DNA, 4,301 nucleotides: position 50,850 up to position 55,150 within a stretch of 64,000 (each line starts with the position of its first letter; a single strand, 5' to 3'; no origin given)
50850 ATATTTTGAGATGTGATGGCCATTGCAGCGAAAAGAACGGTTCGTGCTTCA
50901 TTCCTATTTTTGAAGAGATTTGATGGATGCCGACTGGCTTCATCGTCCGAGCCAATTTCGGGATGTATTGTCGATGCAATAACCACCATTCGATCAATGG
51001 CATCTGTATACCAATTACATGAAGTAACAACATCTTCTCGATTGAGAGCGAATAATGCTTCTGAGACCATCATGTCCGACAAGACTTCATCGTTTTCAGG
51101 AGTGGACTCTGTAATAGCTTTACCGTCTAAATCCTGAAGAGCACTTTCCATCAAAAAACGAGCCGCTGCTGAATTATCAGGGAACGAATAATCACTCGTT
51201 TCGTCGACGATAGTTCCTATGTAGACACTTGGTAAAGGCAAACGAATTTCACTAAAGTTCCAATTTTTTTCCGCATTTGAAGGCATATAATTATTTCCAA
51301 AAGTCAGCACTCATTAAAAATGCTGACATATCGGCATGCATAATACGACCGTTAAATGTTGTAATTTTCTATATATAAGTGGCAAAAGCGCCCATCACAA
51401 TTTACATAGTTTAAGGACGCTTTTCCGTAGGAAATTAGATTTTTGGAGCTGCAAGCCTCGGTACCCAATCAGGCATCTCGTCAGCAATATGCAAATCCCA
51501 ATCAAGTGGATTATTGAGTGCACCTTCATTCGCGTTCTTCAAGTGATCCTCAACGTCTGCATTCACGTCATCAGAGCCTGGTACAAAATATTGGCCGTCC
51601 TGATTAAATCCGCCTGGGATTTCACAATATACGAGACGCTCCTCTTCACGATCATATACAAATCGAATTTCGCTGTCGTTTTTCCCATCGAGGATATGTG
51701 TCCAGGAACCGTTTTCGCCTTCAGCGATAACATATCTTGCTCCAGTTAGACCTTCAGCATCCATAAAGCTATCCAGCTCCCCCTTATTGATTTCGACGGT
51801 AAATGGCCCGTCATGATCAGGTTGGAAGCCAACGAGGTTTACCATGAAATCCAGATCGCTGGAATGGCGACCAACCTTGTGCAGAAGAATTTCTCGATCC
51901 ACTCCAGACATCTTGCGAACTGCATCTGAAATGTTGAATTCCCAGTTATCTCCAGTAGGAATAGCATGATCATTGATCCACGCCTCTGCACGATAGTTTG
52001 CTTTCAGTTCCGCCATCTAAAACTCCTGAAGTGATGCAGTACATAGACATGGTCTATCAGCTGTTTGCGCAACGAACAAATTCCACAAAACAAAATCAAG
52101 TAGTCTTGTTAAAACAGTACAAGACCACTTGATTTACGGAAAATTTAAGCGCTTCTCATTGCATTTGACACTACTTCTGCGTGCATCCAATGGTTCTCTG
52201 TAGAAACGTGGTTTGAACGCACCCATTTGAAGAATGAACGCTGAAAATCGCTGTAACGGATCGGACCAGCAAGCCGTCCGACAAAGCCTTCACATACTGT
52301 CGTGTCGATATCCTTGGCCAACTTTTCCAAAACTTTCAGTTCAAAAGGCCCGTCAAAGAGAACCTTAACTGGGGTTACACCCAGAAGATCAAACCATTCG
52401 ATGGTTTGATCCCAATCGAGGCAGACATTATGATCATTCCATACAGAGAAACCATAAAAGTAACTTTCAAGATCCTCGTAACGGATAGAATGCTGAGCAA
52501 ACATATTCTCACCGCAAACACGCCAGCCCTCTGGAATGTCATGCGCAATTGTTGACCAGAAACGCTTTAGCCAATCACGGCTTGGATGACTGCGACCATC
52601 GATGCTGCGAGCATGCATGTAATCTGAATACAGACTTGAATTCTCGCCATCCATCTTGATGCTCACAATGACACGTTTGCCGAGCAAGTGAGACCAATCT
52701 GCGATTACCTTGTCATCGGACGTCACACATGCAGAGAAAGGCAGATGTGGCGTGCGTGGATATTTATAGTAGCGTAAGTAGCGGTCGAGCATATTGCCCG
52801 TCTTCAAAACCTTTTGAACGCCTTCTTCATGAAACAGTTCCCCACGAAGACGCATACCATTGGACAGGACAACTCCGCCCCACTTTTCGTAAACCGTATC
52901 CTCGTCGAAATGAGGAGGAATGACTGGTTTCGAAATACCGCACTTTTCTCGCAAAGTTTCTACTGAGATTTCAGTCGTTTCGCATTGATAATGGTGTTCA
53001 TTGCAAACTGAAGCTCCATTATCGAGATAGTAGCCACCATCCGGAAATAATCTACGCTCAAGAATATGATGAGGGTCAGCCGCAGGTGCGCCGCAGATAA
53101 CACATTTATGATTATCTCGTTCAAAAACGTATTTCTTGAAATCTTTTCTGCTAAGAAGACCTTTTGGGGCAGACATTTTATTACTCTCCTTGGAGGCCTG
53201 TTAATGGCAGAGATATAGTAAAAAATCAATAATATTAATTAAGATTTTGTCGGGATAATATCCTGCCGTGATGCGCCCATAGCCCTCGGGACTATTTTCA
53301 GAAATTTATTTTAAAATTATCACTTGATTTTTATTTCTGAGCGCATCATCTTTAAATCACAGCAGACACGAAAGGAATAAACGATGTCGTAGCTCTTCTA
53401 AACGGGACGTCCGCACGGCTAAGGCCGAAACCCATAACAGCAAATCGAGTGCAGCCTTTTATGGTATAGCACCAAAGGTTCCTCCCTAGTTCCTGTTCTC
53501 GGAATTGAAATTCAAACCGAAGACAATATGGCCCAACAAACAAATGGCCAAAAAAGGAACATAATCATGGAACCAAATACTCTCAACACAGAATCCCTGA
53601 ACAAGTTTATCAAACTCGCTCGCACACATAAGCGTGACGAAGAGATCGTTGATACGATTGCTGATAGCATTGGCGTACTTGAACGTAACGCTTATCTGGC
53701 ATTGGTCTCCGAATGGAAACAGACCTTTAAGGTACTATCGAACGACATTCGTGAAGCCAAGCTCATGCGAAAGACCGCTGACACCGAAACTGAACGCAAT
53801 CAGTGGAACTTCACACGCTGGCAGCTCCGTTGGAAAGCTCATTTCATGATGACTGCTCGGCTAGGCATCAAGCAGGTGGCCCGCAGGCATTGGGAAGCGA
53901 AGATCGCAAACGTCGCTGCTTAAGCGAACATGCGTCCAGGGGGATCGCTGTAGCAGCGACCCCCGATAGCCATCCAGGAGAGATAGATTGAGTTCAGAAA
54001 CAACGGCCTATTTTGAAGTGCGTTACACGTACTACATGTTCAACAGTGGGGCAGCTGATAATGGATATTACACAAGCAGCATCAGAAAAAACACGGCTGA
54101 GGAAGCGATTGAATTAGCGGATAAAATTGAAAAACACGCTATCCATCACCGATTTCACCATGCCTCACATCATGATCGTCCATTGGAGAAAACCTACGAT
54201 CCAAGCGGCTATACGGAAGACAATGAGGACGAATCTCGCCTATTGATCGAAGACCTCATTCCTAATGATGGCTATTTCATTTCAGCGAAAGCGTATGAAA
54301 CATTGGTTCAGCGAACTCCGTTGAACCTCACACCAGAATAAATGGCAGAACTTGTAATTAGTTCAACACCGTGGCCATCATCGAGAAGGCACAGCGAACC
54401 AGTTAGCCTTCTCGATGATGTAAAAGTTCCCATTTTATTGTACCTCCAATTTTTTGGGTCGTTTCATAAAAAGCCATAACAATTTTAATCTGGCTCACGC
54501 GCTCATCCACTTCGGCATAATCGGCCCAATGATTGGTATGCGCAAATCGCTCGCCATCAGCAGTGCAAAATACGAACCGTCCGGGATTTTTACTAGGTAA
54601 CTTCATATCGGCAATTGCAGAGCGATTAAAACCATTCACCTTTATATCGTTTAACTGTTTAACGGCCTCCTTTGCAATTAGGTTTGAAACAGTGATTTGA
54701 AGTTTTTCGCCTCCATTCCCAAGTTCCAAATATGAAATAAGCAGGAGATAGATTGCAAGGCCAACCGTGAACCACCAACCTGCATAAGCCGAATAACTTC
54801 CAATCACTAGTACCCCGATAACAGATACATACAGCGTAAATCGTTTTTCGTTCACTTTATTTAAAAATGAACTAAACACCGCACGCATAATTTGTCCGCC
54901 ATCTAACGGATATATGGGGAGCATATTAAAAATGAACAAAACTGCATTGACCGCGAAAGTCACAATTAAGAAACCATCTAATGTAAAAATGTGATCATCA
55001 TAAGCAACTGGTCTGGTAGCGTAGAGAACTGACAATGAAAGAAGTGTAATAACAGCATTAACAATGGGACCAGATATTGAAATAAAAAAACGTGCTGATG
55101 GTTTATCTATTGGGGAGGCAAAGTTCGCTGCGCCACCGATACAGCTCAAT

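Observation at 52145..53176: Fusion of an HNH endonuclease domain to an ATP-dependent polynucleotide ligase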

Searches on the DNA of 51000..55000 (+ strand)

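Call 8: search_dna_similar(query=window:51000-55000:+, collection=phages, mode=near, max_rows=20)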
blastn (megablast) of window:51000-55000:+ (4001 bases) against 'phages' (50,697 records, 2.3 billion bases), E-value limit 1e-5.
No match.

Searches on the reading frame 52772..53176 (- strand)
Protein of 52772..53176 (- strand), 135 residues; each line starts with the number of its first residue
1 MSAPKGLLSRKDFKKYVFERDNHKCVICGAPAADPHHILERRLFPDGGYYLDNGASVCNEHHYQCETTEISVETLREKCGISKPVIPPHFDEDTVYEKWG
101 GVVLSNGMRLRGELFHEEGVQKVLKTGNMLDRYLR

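Call 67: search_protein_representatives(protein=window:52772-53176:-)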
Query: 135 residues. Proteins with E-value up to 0.001 (for the whole library): 955; up to 1e-10: 351; up to 1e-30: 95. The best 150 are listed.
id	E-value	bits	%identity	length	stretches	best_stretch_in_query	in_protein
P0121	5.4e-47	175.5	58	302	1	4-134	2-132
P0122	7.4e-47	175.0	58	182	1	4-133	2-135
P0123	1.2e-46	174.3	62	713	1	7-134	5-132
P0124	3.9e-45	169.4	57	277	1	7-135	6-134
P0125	1.3e-44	167.7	61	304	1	7-125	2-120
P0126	2.2e-44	167.0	57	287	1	7-133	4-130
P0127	9.2e-44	165.0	58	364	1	8-132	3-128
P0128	6.0e-43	162.3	52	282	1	6-133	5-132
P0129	7.7e-43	162.0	57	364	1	1-134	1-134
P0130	1.1e-42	161.5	56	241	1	6-131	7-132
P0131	4.2e-42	159.6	52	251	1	7-134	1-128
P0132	8.6e-42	158.6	54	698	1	5-131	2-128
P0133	1.2e-41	158.2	52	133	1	7-134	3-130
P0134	1.8e-41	157.5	56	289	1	7-131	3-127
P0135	2.1e-41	157.3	55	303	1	7-133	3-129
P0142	2.1e-39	150.8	52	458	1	5-134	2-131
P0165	1.1e-36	142.1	50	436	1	7-131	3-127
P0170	7.6e-36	139.3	59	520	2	7-92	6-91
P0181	1.6e-34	135.0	58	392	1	6-133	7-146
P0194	1.0e-32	129.2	53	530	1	7-124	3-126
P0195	1.2e-32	128.9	48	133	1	7-132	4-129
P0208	3.0e-31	124.4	45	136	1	10-135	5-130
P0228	1.6e-29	118.8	52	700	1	8-125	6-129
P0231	3.4e-29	117.8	48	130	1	7-128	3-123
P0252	4.8e-27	110.8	51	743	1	7-134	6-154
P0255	8.3e-27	110.0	46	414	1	6-130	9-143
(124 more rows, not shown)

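Call 68: search_protein_families(library=pfam, proteins=[P0123, P0132, P0228, P0252, P0170, P0194, P0142, P0165, P0255, P0181], max_evalue=0.001)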
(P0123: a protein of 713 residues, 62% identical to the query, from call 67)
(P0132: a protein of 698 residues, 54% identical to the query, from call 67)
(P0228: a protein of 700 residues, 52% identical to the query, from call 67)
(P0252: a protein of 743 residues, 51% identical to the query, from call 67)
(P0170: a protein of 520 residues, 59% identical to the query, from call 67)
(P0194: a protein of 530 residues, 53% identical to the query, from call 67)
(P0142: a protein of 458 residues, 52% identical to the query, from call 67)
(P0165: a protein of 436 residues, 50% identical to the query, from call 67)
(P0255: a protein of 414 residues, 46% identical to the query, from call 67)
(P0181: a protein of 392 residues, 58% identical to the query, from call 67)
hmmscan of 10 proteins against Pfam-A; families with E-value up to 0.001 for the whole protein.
P0123 (713 aa): 3 families
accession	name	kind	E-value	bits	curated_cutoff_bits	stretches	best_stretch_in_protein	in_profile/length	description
PF09414.15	RNA_ligase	-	1.4e-20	74.5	27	1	545-683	17-171/171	RNA ligase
PF03161.18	LAGLIDADG_2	-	2.7e-20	73.4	25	1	289-462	1-166/168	LAGLIDADG DNA endonuclease family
PF14890.11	Intein_splicing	-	3.9e-07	30.4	35.8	1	185-541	2-155/155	Intein splicing domain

P0132 (698 aa): 3 families
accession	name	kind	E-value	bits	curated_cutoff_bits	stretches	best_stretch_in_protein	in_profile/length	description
PF09414.15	RNA_ligase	-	7.6e-24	85.2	27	1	532-671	13-171/171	RNA ligase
PF03161.18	LAGLIDADG_2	-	7.5e-22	78.5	25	1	288-455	1-168/168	LAGLIDADG DNA endonuclease family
PF14890.11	Intein_splicing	-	2.9e-09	37.4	35.8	1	184-532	3-155/155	Intein splicing domain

P0228 (700 aa): 5 families
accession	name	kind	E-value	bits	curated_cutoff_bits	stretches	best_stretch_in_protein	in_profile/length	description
PF09414.15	RNA_ligase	-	1.3e-22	81.2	27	1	535-674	13-171/171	RNA ligase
PF03161.18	LAGLIDADG_2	-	5.1e-19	69.3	25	1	292-447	1-157/168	LAGLIDADG DNA endonuclease family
PF14890.11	Intein_splicing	-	7e-09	36.1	35.8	1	203-535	18-155/155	Intein splicing domain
PF01079.26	Hint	-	1.2e-05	25.5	29.7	1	180-271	11-98/213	Hint module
PF05203.21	Hom_end_hint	-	0.00075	20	32.1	0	182-329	1-153/228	Hom_end-associated Hint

P0252 (743 aa): 3 families
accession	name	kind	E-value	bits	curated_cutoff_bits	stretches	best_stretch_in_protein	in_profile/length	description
PF09414.15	RNA_ligase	-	9.9e-24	84.8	27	1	575-718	21-171/171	RNA ligase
PF03161.18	LAGLIDADG_2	-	2.9e-18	66.8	25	1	313-459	2-140/168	LAGLIDADG DNA endonuclease family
PF14890.11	Intein_splicing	-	3.6e-06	27.3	35.8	1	209-575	2-155/155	Intein splicing domain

P0170 (520 aa): 1 family
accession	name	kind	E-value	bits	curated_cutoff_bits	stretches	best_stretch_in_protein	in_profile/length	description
PF09414.15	RNA_ligase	-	6.1e-33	114.8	27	1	342-495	2-171/171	RNA ligase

P0194 (530 aa): 2 families
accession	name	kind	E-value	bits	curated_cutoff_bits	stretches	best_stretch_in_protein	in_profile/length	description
PF09414.15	RNA_ligase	-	1.2e-21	78.1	27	1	371-504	22-171/171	RNA ligase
PF14890.11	Intein_splicing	-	2.3e-07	31.2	35.8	0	189-281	3-93/155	Intein splicing domain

P0142 (458 aa): 1 family
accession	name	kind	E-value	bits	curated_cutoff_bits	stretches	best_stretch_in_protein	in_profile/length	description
PF09414.15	RNA_ligase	-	2.8e-26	93.1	27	1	165-319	2-171/171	RNA ligase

P0165 (436 aa): 1 family
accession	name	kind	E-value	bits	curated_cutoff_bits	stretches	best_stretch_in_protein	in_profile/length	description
PF13004.13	BACON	-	5.8e-07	29.8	25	0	275-322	4-47/61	Putative binding domain, N-terminal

P0255 (414 aa): 1 family
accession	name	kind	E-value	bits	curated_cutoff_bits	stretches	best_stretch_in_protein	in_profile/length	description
PF09414.15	RNA_ligase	-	5.4e-15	56.4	27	1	181-286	2-125/171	RNA ligase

P0181 (392 aa): 1 family
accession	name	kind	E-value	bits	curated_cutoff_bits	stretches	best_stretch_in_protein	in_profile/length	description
PF09414.15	RNA_ligase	-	8.6e-17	62.2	27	1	181-327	2-159/171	RNA ligase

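Call 70: find_encoding_contigs(protein=P0195, flank=5000, max_places=2)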
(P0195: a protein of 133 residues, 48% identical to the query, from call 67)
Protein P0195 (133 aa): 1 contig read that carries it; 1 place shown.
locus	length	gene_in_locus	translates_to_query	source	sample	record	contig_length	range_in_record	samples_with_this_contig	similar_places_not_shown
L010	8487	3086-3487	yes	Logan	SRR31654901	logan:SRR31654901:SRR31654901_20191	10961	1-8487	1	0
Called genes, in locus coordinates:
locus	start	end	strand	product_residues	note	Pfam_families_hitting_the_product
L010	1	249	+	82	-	?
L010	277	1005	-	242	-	-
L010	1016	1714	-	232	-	-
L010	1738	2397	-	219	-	-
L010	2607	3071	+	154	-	-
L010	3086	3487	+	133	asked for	PF01844:HNH (weak)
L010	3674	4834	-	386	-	PF01966:HD, PF13671:AAA_33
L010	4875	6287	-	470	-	PF01743:PolyA_pol, PF12627:PolyA_pol_RNAbd (weak), PF01966:HD, PF13735:tRNA_NucTran2_2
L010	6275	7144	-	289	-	PF09414:RNA_ligase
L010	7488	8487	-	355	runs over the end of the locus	PF04389:Peptidase_M28 (faint), PF05343:Peptidase_M42, PF01546:Peptidase_M20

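Call 71: find_encoding_contigs(protein=P0208, flank=5000, max_places=2)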
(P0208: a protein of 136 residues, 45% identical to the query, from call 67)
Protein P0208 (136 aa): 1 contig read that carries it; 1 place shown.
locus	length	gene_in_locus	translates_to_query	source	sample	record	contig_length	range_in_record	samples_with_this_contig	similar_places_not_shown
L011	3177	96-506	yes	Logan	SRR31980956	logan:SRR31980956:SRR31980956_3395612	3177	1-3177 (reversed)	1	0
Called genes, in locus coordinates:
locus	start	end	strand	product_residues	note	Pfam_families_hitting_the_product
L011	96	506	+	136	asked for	-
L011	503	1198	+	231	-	-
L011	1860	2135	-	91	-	-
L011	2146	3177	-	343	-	?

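Call 75: find_encoding_contigs(protein=P0133, flank=6000, max_places=2)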
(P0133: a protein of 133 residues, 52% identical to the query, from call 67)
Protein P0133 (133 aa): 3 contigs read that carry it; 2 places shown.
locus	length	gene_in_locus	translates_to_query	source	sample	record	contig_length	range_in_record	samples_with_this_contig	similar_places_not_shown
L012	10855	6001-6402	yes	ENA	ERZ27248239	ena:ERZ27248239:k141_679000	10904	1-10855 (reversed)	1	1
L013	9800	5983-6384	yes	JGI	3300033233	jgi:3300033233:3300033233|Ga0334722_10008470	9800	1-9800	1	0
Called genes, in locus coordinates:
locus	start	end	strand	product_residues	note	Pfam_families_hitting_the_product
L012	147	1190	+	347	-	PF00041:fn3 (weak)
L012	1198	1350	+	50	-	-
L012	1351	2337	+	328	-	-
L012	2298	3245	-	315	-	PF04055:Radical_SAM (faint)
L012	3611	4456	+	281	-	-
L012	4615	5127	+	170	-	PF01981:PTH2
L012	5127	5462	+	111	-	-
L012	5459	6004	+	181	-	PF02481:DNA_processg_A, PF06908:YpsA (weak)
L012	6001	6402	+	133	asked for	-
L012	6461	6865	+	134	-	-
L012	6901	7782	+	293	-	PF10127:RlaP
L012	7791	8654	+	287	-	PF25025:EF-Ts_N (weak), PF00889:EF_TS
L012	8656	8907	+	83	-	-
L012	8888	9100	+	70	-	-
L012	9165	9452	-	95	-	-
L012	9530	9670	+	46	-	-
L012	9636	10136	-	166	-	PF00293:NUDIX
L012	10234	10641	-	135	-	-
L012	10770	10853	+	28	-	?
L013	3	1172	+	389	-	?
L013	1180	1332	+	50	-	-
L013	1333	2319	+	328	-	-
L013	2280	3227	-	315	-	PF04055:Radical_SAM (faint)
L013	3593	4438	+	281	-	-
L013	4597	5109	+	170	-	PF01981:PTH2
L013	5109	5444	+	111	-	-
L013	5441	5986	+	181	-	PF02481:DNA_processg_A, PF06908:YpsA (weak)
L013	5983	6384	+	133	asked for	-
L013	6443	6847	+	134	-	-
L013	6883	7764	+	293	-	PF10127:RlaP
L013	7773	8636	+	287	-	PF25025:EF-Ts_N (weak), PF00889:EF_TS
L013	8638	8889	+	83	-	-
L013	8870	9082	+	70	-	-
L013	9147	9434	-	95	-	-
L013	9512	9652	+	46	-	-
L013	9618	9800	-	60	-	?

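Call 76: find_encoding_contigs(protein=P0231, flank=6000, max_places=2)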
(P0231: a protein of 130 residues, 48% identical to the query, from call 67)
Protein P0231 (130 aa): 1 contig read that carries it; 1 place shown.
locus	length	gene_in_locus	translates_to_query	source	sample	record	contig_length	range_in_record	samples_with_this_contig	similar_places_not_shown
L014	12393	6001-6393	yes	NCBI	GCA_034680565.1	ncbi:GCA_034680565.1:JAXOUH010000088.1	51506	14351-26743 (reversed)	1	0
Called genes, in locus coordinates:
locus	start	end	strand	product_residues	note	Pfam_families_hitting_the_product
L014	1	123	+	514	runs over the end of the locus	PF00580:UvrD-helicase, PF13604:AAA_30 (faint), PF01443:Viral_helicase1 (faint), PF13245:AAA_19, PF13361:UvrD_C, PF13538:UvrD_C_2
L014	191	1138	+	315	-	-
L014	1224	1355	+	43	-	-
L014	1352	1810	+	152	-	PF00293:NUDIX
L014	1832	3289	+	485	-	PF01145:Band_7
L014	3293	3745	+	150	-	-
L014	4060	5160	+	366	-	PF03435:Sacchrp_dh_NADP, PF16653:Sacchrp_dh_C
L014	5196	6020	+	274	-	-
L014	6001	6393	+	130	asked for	-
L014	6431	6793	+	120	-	-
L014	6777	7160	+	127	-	PF09152:DUF1937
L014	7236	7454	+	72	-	-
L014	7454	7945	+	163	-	PF06941:NT5C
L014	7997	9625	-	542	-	-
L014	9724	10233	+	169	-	PF08010:Phage_30_3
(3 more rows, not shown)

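Call 87: search_solved_structures(query=A2, max_evalue=1, show_alignments=4)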
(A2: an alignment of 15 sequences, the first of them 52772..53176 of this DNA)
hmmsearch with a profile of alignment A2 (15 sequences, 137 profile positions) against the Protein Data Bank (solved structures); distinct sequences matched with E-value up to 1: 14.
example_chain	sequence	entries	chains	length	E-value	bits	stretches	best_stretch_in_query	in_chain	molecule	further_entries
7utn_D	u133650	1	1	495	0.00064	22.7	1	14-65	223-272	IscB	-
7xht_A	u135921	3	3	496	0.00065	22.7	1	14-65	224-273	OgeuIscB | IscB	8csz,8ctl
11hr_A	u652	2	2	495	0.00068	22.7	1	14-64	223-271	IscB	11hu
9liq_A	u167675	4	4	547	0.00077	22.5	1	14-65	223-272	Iscb | Iscb+Twin-Strep-tag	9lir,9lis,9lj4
9nvu_P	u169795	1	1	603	0.0016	21.5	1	16-73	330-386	OrufIscB-REC-swap 49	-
11hx_A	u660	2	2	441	0.0037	20.3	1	14-63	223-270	IscB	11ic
9k2z_A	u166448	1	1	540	0.0092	19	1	11-69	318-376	HfmIscB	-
9p0k_B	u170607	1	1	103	0.091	15.8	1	78-132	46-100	C-X-C motif chemokine 9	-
5x1h_A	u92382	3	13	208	0.15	15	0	11-39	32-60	IcmJ (DotN)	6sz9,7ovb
5x42_C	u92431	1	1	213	0.16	15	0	11-39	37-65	IcmJ (DotN)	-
8ydl_A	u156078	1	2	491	0.24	14.4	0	47-76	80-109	Fusion glycoprotein F2, F1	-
5x42_A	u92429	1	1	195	0.48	13.4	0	11-40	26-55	DotN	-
5x1h_Q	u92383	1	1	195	0.64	13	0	11-39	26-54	IcmJ (DotN)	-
11fs_A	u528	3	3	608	0.87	12.6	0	22-68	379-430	Cas10IVc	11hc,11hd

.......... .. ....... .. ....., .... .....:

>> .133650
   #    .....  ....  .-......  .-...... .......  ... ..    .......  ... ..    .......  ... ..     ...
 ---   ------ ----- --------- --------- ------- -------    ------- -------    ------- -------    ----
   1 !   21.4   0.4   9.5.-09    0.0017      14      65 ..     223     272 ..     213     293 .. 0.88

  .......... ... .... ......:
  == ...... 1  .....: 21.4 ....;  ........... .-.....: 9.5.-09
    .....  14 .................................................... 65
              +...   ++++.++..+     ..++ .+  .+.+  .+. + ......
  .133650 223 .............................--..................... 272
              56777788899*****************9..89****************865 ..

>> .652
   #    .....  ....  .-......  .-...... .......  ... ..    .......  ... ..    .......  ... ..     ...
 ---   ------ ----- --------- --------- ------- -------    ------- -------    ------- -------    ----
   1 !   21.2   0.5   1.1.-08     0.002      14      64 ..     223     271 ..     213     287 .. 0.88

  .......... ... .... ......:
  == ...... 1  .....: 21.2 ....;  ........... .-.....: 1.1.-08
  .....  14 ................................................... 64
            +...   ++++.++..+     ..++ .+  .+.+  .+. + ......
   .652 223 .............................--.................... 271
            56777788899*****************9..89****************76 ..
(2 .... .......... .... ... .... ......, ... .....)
